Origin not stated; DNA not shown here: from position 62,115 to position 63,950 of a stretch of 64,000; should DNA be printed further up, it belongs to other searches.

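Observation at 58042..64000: PVM-type bacterial microcompartment locus with divergent DeoR regulator, truncated by the window end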

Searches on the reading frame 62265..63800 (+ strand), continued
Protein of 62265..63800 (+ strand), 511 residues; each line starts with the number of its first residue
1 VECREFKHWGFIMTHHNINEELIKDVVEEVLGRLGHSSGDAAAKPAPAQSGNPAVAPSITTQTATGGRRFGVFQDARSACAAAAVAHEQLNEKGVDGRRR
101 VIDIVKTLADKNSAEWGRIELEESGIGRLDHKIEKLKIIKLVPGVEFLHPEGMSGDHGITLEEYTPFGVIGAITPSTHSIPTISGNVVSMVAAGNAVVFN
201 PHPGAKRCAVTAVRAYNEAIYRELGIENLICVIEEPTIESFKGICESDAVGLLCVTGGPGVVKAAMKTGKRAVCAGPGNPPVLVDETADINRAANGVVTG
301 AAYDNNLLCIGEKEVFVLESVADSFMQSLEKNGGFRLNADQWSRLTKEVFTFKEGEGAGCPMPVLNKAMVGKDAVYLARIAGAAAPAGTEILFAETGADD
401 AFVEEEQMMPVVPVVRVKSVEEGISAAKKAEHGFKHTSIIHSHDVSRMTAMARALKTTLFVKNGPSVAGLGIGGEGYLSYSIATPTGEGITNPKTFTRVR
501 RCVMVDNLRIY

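Call 78: find_encoding_contigs(protein=P0487, flank=10000, max_places=3)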
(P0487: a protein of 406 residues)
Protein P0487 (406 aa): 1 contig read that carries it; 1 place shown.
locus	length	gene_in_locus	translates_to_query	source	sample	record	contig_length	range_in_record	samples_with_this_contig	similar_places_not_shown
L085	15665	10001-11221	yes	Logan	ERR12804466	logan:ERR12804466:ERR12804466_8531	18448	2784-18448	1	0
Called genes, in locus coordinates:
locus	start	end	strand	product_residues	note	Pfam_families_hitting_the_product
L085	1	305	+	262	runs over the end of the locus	PF02481:DNA_processg_A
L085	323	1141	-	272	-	PF02621:VitK2_biosynth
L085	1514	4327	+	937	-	PF19864:Radical_SAM_N2, PF04055:Radical_SAM, PF10105:DUF2344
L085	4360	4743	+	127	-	PF02033:RBFA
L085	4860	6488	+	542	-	-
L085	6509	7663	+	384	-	-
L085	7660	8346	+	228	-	PF02545:Maf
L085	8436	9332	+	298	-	PF01063:Aminotran_4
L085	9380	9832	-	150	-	-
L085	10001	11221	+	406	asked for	-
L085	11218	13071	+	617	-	PF16697:Yop-YscD_cpl, PF00498:FHA, PF13185:GAF_2, PF13492:GAF_3, PF00158:Sigma54_activat, PF14532:Sigma54_activ_2, PF25601:AAA_lid_14, PF02954:HTH_8, +2 more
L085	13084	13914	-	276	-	PF00378:ECH_1, PF16113:ECH_2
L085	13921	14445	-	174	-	PF00903:Glyoxalase (weak), PF13669:Glyoxalase_4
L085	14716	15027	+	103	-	-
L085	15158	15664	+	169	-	?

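Call 79: find_encoding_contigs(protein=P0367, flank=10000, max_places=3)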
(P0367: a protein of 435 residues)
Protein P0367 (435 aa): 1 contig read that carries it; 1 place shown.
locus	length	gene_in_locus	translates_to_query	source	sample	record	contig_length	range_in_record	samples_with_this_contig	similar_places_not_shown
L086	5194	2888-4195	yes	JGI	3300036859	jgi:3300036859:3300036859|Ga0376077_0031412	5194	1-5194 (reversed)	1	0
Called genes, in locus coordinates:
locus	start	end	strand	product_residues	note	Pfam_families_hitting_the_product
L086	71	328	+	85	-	PF03319:EutN_CcmL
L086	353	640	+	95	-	PF03319:EutN_CcmL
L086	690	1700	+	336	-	PF00596:Aldolase_II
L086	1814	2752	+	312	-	PF00056:Ldh_1_N, PF02866:Ldh_1_C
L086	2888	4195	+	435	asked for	-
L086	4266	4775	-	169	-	PF12895:ANAPC3 (faint), PF13174:TPR_6 (faint), PF13432:TPR_16 (weak), PF23914:TPR_CcmH_CycH (weak), PF00515:TPR_1 (weak), PF07719:TPR_2 (weak), PF13414:TPR_11 (weak), PF13432:TPR_16 (weak), +5 more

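Call 80: find_encoding_contigs(protein=P0423, flank=10000, max_places=3)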
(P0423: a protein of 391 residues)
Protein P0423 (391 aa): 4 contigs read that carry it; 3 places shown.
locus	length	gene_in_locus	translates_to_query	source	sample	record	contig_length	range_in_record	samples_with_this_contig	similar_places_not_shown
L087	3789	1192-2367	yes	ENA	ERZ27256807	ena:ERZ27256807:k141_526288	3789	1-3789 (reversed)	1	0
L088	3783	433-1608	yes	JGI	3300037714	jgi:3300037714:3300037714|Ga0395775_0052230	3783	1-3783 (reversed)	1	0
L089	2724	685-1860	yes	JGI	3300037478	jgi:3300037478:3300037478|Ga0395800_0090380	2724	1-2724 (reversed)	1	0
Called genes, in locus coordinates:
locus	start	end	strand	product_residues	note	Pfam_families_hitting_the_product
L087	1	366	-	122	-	?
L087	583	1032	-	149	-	-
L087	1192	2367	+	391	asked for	-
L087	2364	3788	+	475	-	?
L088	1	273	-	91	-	?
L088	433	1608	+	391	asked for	-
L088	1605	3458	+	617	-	PF16697:Yop-YscD_cpl, PF00498:FHA, PF13185:GAF_2, PF13492:GAF_3, PF00158:Sigma54_activat, PF14532:Sigma54_activ_2, PF25601:AAA_lid_14, PF02954:HTH_8, +1 more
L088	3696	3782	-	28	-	?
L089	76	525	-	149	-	-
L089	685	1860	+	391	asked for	-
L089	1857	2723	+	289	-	?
